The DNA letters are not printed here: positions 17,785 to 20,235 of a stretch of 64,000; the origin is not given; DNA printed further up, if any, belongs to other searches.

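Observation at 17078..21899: Orphan three-gene membrane-associated operon divergently paired with an Mrr-type PD-(D/E)XK nuclease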

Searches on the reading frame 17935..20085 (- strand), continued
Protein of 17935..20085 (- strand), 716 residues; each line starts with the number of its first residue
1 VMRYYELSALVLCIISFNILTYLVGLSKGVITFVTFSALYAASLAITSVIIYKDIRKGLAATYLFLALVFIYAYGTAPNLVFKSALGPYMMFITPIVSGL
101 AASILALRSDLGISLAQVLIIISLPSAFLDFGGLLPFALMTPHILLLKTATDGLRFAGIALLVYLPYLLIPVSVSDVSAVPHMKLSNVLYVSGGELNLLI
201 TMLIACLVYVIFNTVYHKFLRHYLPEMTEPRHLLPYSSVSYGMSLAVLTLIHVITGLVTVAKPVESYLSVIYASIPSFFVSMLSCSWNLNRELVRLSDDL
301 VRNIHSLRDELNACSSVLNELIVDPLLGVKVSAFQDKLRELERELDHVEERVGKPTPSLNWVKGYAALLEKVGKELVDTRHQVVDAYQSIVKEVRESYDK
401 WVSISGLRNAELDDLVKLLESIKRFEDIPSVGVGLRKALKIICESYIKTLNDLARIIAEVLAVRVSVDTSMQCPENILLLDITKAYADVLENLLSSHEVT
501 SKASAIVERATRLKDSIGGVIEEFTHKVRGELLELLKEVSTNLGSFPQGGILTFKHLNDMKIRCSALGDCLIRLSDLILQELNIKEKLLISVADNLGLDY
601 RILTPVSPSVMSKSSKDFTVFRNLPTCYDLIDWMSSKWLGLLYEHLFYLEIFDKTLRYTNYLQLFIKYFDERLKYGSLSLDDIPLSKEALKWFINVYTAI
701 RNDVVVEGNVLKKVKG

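Call 45: find_encoding_contigs(protein=P0029, flank=8000, max_places=2)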
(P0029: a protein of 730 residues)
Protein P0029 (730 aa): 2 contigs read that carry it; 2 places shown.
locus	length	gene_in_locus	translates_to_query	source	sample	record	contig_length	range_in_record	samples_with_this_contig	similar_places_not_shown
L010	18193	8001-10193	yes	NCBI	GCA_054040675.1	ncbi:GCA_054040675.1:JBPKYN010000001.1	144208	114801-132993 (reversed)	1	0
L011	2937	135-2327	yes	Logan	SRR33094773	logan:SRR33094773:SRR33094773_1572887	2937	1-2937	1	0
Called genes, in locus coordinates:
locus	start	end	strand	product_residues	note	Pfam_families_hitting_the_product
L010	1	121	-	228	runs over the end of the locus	PF04471:Mrr_cat (weak)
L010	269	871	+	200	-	PF01380:SIS, PF13580:SIS_2 (weak)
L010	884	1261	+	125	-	-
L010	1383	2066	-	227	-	PF18489:Alpha_Helical, PF01588:tRNA_bind (weak)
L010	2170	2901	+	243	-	-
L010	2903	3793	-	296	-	PF07714:PK_Tyr_Ser-Thr (faint)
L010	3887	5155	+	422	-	PF02812:ELFV_dehydrog_N, PF00208:ELFV_dehydrog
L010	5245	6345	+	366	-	PF02073:Peptidase_M29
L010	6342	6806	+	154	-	PF00885:DMRL_synthase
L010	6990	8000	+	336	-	-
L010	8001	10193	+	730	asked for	-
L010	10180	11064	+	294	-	-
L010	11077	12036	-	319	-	PF04055:Radical_SAM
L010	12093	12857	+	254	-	PF21948:LplA-B_cat, PF03099:BPL_LplA_LipB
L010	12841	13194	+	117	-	-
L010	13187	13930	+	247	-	PF00702:Hydrolase, PF08282:Hydrolase_3 (faint), PF12710:HAD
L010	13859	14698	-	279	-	PF04055:Radical_SAM (faint)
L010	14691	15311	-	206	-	PF01558:POR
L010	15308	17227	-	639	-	PF01855:POR_N, PF02775:TPP_enzyme_C, PF12797:Fer4_2 (faint), PF13237:Fer4_10 (weak), PF14697:Fer4_21 (weak), PF00037:Fer4 (weak)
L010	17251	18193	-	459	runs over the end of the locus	PF02629:CoA_binding, PF13380:CoA_binding_2, PF13607:Succ_CoA_lig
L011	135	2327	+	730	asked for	-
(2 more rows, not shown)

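Call 47: find_encoding_contigs(protein=P0032, flank=10000, max_places=2)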
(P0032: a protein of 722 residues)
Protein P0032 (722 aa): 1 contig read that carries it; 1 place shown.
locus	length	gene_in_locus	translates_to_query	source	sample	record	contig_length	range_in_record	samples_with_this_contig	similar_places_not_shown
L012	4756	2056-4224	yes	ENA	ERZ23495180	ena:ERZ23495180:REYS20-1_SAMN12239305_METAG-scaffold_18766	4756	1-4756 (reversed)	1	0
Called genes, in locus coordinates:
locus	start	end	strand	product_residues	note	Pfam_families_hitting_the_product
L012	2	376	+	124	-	?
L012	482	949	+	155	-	PF00885:DMRL_synthase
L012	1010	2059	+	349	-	-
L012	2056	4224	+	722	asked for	-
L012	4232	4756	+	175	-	?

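Call 48: find_encoding_contigs(protein=P0030, flank=10000, max_places=2)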
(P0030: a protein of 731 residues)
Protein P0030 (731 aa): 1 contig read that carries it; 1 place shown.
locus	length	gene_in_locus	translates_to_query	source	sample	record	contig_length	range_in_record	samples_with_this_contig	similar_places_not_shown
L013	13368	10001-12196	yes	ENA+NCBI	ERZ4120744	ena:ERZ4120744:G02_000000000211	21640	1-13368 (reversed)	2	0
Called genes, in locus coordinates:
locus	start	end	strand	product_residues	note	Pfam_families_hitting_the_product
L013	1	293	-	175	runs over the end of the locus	-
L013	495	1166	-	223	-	-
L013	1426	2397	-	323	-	PF10432:bact-PGI_C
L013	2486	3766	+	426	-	PF00368:HMG-CoA_red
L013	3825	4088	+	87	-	-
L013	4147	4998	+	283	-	PF18754:Nmad3 (faint)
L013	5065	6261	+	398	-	PF01384:PHO4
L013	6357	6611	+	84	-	-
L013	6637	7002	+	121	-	-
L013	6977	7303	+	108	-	-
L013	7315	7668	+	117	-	PF01981:PTH2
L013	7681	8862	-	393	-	PF02163:Peptidase_M50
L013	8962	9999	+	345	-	-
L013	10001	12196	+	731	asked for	-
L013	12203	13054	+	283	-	-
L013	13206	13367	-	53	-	?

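Call 49: find_encoding_contigs(protein=P0027, flank=10000, max_places=2)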
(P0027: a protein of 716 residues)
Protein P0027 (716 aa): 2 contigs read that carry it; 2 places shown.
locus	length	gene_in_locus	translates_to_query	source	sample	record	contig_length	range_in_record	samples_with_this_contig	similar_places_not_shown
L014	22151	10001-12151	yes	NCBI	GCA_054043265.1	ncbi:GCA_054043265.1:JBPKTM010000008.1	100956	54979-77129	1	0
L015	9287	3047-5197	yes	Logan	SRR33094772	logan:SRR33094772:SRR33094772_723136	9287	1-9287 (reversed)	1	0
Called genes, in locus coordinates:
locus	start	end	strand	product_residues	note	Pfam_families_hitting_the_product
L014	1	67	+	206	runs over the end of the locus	PF00596:Aldolase_II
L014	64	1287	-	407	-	PF02163:Peptidase_M50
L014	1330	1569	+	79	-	-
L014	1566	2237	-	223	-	PF04471:Mrr_cat (faint)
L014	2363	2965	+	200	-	PF01380:SIS, PF13580:SIS_2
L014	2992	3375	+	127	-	-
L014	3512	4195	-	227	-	PF18489:Alpha_Helical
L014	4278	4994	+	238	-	-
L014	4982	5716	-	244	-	-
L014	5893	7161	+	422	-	PF02812:ELFV_dehydrog_N, PF00208:ELFV_dehydrog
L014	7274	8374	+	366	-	PF02073:Peptidase_M29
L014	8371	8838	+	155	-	PF00885:DMRL_synthase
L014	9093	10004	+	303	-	-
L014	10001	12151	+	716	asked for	-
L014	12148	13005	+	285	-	-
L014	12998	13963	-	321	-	PF04055:Radical_SAM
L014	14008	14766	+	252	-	PF21948:LplA-B_cat, PF03099:BPL_LplA_LipB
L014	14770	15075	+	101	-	-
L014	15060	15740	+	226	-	PF00702:Hydrolase, PF12710:HAD, PF13419:HAD_2 (weak)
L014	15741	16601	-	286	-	PF04055:Radical_SAM (weak)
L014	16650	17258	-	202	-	PF01558:POR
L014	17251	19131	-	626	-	PF01855:POR_N, PF02775:TPP_enzyme_C, PF12838:Fer4_7 (faint), PF12797:Fer4_2 (faint), PF12837:Fer4_6 (faint), PF13237:Fer4_10 (faint), PF00037:Fer4 (weak)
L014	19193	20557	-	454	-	PF02629:CoA_binding, PF13380:CoA_binding_2, PF13607:Succ_CoA_lig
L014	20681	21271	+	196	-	PF00156:Pribosyltran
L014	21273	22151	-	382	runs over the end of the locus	PF00483:NTP_transferase, PF12804:NTP_transf_3, PF25084:LbH_EIF2B (faint), PF00132:Hexapep, PF25087:GMPPB_C (weak)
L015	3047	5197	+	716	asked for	-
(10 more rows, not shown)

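Call 52: fold_search(model_id=the predicted structure, library=pdb)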
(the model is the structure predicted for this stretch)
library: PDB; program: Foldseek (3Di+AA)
matches with E <= 10: 146; with E <= 0.001: 0
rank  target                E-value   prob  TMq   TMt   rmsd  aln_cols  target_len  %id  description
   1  9kp1_B                3.3e-01  0.16  0.08  0.16  25.2       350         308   12  Heterodimer of heptaprenyl diphosphate synthase from B. subtilis (released 2025-11-26)
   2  7rra_A                3.3e-01  0.10  0.08  0.09  41.7       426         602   14  Cryo-EM Structure of Nanodisc reconstituted ABCD1 in inward open conformation (released 2022-01-19)
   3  7x0t_A                3.9e-01  0.11  0.08  0.09  41.3       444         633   14  Cryo-EM structure of human ABCD1 E630Q in the presence of C26:0-CoA and ATP (released 2023-03-22)
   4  1st6                  6.8e-01  0.07  0.11  0.09  50.7       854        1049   11  Crystal structure of a cytoskeletal protein (released 2004-08-03)
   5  7x0z_A                7.7e-01  0.10  0.08  0.10  36.6       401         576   15  Cryo-EM structure of human ABCD1 E630Q in the presence of ATP and Magnesium in outward-facing state (released 2023-03-22)
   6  8ria_A                9.1e-01  0.08  0.08  0.10  32.9       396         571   12  BmrA E504-100uMATPMg-IF (released 2025-01-01)
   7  4l6y_A                9.8e-01  0.25  0.15  0.22  21.4       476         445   12  Structure of the microtubule associated protein PRC1 (Protein Regulator of Cytokinesis 1) (released 2013-07-17)
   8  1t6p_E                1.1e+00  0.12  0.14  0.15  35.3       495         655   12  Crystal Structure of Phenylalanine Ammonia Lyase from Rhodosporidium toruloides (released 2004-10-12)
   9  7zd5_D                1.2e+00  0.08  0.09  0.10  36.9       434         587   11  IF(apo/as isolated) conformation of CydDC (Dataset-1) (released 2023-04-19)
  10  1y2m_B                1.3e+00  0.11  0.14  0.14  35.8       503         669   14  Crystal structure of phenylalanine ammonia-lyase from yeast Rhododporidium toruloides (released 2005-11-01)
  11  6f3a_f                1.3e+00  0.06  0.11  0.10  28.4       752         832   12  Cryo-EM structure of a single dynein tail domain bound to dynactin and BICD2N (released 2018-01-17)
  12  9a4c_B                1.5e+00  0.08  0.08  0.14  27.3       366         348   12  Integrative model of ACP-HEPS2 by crosslinking MS and deep learning (released 2024-09-18)
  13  8ugc_A                1.7e+00  0.06  0.08  0.12  29.3       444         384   10  FD15: Flat repeat helix-turn-helix-turn protein (released 2023-12-27)
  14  9iqg_A                1.8e+00  0.06  0.08  0.10  34.6       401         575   10  Cryo-EM structure of MsRv1273c/72c from Mycobacterium smegmatis in the ATP|ADP+Vi-bound Occ (Vi) state (released 2025-05-14)
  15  6o30_A                2.0e+00  0.07  0.08  0.10  32.0       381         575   11  Lipid A transporter MsbA from Salmonella typhimurium (released 2019-06-12)
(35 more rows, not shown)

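Call 53: list_cluster_members(proteins=[P0021, P0022, P0023, P0024, P0025, P0026, P0027, P0028, P0029, P0030])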
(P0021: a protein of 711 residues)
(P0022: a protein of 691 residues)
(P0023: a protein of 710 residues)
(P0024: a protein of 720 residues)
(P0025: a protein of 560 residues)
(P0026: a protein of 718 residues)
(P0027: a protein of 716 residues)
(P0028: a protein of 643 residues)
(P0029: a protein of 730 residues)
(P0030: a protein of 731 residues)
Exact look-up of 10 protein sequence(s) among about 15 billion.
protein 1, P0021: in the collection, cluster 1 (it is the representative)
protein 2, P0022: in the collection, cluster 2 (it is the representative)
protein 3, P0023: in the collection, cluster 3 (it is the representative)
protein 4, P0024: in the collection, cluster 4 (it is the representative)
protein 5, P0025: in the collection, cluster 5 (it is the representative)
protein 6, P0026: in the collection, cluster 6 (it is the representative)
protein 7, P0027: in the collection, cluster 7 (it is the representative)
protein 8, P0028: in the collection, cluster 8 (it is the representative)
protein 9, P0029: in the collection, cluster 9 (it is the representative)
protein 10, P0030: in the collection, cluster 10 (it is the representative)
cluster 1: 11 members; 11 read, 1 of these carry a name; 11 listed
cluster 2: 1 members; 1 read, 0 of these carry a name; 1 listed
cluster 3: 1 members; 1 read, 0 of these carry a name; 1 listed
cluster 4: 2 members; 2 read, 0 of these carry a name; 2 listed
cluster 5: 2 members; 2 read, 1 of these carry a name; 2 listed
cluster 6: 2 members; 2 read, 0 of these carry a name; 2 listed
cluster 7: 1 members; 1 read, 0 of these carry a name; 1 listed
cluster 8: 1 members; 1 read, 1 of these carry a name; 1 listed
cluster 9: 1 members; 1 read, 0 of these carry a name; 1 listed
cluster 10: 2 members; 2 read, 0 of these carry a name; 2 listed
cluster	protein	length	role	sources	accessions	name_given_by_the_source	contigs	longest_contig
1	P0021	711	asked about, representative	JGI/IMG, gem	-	-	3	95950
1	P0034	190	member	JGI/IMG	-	hypothetical protein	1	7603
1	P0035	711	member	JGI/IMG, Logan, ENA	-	-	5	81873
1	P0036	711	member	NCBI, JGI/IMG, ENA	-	-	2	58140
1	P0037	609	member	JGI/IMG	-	-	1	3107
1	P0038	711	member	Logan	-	-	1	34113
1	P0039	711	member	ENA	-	-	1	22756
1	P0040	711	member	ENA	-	-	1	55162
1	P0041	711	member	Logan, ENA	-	-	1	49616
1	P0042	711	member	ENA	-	-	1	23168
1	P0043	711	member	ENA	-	-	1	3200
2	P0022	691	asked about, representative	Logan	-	-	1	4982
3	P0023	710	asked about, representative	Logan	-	-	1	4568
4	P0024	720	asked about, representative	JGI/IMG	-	-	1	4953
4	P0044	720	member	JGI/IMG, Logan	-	-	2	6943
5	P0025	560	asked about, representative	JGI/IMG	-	hypothetical protein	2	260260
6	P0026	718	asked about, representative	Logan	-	-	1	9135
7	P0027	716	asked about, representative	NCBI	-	-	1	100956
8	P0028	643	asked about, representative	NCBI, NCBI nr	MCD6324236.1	MAG: hypothetical protein J7L55_03920, partial [Desulfurococcales archaeon] | hypothetical protein [Desulfurococcales archaeon]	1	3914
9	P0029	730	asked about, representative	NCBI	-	-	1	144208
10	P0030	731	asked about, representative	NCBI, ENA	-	-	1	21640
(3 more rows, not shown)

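Call 61: search_protein_families(library=pfam, alignment_id=A7, max_evalue=0.1)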
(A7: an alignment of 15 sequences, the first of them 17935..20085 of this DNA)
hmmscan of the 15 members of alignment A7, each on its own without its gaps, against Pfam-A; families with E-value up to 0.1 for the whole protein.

A. member 1, window:17935-20085:- (716 aa): 3 families
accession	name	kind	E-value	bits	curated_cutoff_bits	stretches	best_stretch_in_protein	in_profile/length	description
PF04108.17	ATG17_like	-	0.0016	18.4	43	1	289-454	128-295/355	Autophagy protein ATG17-like domain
PF06248.19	Zw10_N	-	0.051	14.6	26.3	0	481-540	15-74/93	Centromere/kinetochore Zw10 N-terminal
PF11647.13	MLD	-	0.07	13.7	35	0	482-537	19-74/81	Membrane Localization Domain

B. families by the number of members that match (of 15 scanned): 39 families (the first 25 are shown)
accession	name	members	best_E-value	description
PF04108.17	ATG17_like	6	0.00018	Autophagy protein ATG17-like domain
PF04513.17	Baculo_PEP_C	5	3.2e-05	Baculovirus polyhedron envelope protein, PEP, C terminus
PF01544.23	CorA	2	0.00026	CorA-like Mg2+ transporter protein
PF05073.17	Baculo_p24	2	0.02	Baculovirus P24 capsid protein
PF09777.14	OSTMP1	1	0.0023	Osteopetrosis-associated transmembrane protein 1 precursor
PF09763.15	Sec3_CC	1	0.004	Exocyst complex component Sec3, coiled-coil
PF04065.20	Not3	1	0.0043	Not1 N-terminal domain, CCR4-Not complex component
PF11694.13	DUF3290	1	0.0058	Protein of unknown function (DUF3290)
PF07352.17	Phage_Mu_Gam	1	0.0062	Bacteriophage Mu Gam like protein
PF17098.10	Wtap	1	0.0088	WTAP/Mum2p family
PF13851.11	GAS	1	0.014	Growth-arrest specific micro-tubule binding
PF23268.1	RIN1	1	0.015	RIN1-like domain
PF05218.19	DUF713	1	0.018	Protein of unknown function (DUF713)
PF02601.20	Exonuc_VII_L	1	0.029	Exonuclease VII, large subunit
PF16828.10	GAGBD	1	0.031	GAG-binding domain on surface antigen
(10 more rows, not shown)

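Call 79: fold_search(model_id=the predicted structure, library=viral)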
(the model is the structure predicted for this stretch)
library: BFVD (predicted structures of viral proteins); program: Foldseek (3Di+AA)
matches with E <= 10: 134; with E <= 0.001: 0
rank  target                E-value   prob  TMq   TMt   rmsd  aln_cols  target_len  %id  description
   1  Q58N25                1.2e-01  0.20  0.10  0.09  32.1       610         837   12  T7-like internal core protein [Prochlorococcus phage P-SSP7]
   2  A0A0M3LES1            2.9e-01  0.28  0.13  0.08  29.8       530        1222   11  Transcriptional regulator ICP4 [Testudinid alphaherpesvirus 3]
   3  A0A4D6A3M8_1          3.0e-01  0.15  0.09  0.05  73.6       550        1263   12  (no name in the UniProt tables at hand)
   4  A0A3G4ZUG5            4.5e-01  0.12  0.10  0.11  32.0       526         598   13  Uncharacterized protein (Fragment) [Barrevirus sp.]
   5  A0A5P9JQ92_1          6.8e-01  0.10  0.12  0.09  25.3       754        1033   11  Large tegument protein [Psittacid alphaherpesvirus 5]
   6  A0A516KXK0            8.0e-01  0.05  0.07  0.04  36.8       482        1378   12  (no name in the UniProt tables at hand)
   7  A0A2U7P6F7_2          9.0e-01  0.06  0.08  0.06  57.9       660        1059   12  (no name in the UniProt tables at hand)
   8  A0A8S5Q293            9.4e-01  0.14  0.09  0.11  35.7       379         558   10  ABC-type multidrug transport system, ATPase and permease component [Myoviridae sp. ctMYT7]
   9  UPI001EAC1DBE         9.4e-01  0.11  0.10  0.17  37.8       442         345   12  (no name look-up for this kind of identifier)
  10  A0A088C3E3            9.8e-01  0.04  0.09  0.06  52.2       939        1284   11  (no name in the UniProt tables at hand)
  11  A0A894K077            1.1e+00  0.07  0.10  0.12  28.4       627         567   12  (no name in the UniProt tables at hand)
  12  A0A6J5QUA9            1.1e+00  0.09  0.13  0.10  29.6       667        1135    9  Uncharacterized protein [uncultured Caudovirales phage]
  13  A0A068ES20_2          1.1e+00  0.08  0.13  0.10  28.8       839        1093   12  Large tegument protein [Falconid herpesvirus 1]
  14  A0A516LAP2            1.1e+00  0.12  0.13  0.11  33.0       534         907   11  (no name in the UniProt tables at hand)
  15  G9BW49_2              1.3e+00  0.10  0.16  0.15  34.8       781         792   10  (no name in the UniProt tables at hand)
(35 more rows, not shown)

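Call 85: find_related_loci(query=A2, collection=viral_contigs, flank=5000)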
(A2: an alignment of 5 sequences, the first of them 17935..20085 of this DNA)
Query A2 (716 aa) in viral_contigs; peptide patterns used: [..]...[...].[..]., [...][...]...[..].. (x = any residue, [..] = any of these).
33 stretches matched a pattern, but none encodes a relative of the query by tblastn (E <= 1e-3).

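Call 104: find_encoding_contigs(protein=P0001, flank=1000, max_places=2)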
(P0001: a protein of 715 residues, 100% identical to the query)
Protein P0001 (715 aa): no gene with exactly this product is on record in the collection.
